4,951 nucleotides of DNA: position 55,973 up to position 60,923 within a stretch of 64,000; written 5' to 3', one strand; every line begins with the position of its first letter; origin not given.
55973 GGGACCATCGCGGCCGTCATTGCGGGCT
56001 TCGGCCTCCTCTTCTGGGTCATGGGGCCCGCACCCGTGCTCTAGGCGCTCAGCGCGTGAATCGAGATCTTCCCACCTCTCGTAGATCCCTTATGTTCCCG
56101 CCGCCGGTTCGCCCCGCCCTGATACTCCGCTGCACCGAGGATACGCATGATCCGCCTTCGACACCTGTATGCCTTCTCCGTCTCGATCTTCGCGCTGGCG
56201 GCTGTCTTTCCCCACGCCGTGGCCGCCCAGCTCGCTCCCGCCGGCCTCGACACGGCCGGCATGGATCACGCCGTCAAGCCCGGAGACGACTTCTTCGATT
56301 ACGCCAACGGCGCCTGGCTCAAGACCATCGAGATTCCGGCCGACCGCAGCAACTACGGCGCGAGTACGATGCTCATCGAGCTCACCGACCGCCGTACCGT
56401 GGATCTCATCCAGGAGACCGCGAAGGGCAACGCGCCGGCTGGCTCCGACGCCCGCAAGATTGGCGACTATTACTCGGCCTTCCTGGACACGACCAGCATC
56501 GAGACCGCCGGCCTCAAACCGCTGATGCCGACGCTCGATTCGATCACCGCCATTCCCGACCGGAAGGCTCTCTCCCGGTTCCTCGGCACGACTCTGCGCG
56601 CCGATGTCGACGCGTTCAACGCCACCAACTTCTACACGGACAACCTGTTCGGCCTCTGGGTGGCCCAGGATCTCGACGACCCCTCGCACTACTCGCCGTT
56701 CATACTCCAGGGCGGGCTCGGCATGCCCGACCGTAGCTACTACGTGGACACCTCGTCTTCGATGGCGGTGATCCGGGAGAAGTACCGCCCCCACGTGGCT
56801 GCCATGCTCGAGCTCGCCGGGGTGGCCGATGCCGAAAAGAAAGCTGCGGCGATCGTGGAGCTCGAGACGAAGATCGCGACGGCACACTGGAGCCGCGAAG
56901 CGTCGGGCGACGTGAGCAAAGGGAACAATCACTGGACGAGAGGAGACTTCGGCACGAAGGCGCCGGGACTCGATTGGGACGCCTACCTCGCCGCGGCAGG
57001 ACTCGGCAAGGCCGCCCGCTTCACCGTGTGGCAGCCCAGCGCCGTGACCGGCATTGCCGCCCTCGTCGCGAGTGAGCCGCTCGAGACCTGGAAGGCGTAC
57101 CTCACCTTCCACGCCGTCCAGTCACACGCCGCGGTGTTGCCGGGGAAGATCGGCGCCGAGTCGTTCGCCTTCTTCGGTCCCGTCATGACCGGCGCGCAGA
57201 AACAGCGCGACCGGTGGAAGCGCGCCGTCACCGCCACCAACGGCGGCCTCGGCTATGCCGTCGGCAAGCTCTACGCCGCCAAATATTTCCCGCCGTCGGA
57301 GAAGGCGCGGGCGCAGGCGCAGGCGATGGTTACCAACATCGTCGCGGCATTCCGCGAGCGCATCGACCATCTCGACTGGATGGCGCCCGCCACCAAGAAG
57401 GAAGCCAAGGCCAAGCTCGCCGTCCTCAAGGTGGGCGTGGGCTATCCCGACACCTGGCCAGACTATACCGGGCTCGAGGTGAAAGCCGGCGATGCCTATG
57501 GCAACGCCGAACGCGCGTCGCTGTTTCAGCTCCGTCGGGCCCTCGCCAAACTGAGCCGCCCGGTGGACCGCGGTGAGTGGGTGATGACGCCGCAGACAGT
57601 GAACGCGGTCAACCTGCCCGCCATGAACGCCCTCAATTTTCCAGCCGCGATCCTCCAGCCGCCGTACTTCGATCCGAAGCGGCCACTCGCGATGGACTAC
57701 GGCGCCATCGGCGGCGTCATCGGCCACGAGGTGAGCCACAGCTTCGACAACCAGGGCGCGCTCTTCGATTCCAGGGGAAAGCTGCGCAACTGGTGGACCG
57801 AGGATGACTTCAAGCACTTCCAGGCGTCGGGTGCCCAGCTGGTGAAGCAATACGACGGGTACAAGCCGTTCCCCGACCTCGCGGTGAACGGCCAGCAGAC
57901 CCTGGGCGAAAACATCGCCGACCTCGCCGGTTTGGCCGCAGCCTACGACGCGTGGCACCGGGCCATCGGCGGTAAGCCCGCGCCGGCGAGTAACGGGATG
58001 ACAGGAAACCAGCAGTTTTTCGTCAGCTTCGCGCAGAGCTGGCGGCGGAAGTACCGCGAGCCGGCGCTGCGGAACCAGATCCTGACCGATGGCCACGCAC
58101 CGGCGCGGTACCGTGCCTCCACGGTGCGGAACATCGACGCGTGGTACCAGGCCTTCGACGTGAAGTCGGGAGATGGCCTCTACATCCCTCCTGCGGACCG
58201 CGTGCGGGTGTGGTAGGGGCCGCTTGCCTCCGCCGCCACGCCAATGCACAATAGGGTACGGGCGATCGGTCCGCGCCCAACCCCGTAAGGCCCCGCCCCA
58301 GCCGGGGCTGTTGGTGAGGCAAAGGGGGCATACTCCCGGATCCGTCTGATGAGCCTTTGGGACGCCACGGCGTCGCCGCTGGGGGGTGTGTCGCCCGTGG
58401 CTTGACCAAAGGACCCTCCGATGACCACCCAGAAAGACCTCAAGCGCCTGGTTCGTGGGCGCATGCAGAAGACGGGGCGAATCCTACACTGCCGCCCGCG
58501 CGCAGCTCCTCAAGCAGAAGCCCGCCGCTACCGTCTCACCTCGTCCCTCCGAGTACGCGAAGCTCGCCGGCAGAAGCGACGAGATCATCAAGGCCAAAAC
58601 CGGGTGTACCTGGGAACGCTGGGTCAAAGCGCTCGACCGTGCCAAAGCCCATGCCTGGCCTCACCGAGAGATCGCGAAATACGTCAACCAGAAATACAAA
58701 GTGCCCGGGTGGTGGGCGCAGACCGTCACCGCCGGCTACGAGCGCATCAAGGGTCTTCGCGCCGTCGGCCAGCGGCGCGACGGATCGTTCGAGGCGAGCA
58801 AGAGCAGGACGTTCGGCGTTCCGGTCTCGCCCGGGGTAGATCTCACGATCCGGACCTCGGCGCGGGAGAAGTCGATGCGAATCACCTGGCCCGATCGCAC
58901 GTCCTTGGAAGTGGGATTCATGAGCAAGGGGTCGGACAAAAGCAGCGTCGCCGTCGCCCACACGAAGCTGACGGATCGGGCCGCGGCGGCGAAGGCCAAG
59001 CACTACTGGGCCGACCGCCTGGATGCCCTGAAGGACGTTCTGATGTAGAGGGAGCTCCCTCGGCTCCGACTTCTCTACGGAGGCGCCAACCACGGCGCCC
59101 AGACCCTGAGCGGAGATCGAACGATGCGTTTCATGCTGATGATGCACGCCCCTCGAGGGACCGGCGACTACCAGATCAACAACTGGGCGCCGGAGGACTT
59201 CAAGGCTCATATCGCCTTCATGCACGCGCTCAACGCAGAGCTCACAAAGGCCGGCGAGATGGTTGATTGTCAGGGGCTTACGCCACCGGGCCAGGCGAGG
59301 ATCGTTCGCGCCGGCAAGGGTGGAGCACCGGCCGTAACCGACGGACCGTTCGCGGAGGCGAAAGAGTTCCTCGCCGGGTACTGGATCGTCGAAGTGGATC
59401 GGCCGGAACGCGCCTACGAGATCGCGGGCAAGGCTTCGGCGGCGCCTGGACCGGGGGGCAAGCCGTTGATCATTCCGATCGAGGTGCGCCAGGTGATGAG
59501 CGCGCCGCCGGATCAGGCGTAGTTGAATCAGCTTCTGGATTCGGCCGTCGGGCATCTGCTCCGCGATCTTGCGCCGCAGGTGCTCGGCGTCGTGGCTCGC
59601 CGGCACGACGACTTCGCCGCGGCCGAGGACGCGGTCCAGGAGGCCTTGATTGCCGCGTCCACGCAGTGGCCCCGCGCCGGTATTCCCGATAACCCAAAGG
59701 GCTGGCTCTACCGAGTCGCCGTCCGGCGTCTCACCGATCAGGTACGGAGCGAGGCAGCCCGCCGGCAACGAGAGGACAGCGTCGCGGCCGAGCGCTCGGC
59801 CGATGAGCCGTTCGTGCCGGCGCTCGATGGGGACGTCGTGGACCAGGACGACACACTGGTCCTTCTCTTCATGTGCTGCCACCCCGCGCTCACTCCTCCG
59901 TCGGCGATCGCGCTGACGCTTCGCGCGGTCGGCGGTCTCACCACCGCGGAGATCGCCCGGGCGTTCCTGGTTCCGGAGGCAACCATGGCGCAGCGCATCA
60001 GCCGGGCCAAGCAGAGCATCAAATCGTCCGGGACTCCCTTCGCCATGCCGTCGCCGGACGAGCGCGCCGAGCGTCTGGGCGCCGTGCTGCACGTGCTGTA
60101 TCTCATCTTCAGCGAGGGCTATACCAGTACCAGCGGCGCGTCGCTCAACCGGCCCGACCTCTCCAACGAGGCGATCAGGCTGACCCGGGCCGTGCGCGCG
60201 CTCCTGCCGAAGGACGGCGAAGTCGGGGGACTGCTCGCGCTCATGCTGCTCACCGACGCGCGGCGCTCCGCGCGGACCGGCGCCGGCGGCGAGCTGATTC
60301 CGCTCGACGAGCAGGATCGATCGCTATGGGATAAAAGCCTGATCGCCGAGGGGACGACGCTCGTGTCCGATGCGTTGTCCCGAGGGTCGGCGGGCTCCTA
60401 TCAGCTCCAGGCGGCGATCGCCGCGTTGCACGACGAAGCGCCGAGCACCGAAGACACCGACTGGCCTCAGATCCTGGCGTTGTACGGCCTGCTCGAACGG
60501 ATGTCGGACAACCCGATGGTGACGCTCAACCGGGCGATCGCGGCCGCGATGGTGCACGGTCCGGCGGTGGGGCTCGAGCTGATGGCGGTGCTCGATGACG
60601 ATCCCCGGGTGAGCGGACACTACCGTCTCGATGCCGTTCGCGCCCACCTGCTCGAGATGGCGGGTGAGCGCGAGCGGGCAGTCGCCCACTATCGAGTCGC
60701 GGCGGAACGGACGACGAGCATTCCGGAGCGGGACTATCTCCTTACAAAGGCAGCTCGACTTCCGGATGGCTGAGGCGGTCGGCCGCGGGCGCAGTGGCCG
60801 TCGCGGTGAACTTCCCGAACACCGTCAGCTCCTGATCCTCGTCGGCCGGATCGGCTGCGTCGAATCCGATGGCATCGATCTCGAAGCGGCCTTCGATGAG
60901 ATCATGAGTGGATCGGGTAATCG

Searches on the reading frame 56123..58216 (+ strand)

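Call 46: search_protein_families(library=pfam, proteins=[window:56123-58216:+], max_evalue=0.0001)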
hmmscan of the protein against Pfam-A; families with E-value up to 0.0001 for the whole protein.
window:56123-58216:+ (697 aa): 2 families
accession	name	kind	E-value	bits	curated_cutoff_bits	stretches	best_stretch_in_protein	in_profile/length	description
PF05649.18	Peptidase_M13_N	-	9.4e-109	364.7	32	1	53-442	1-381/381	Peptidase family M13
PF01431.27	Peptidase_M13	-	2.6e-56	190.9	24.5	1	494-693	1-204/205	Peptidase family M13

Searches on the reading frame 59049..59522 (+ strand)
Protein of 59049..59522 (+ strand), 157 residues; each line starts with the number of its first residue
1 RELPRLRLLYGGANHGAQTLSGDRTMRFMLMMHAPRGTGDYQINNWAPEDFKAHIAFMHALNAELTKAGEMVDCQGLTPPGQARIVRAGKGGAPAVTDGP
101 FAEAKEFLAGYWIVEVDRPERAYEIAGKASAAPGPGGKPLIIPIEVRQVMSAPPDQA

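Call 46: search_protein_families(library=pfam, proteins=[window:59049-59522:+], max_evalue=0.0001)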
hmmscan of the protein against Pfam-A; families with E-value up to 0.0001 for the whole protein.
window:59049-59522:+ (157 aa): 1 family
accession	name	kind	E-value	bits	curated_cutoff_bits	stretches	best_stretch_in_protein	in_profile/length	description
PF03795.20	YCII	-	1.3e-09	38.8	24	1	49-128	15-77/95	YCII-related domain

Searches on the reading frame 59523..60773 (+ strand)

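Call 46: search_protein_families(library=pfam, proteins=[window:59523-60773:+], max_evalue=0.0001)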
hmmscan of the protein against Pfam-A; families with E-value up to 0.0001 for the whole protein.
window:59523-60773:+ (416 aa): 3 families
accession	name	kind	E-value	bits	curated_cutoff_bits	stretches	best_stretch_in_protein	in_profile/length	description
PF20239.3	DUF6596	-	8.4e-37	126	27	1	184-284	1-101/102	Family of unknown function (DUF6596)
PF04542.20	Sigma70_r2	-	2.9e-11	43.5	24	1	12-78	1-69/71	Sigma-70 region 2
PF08281.18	Sigma70_r4_2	-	1.3e-10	41.2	25.7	1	116-164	4-52/54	Sigma-70, region 4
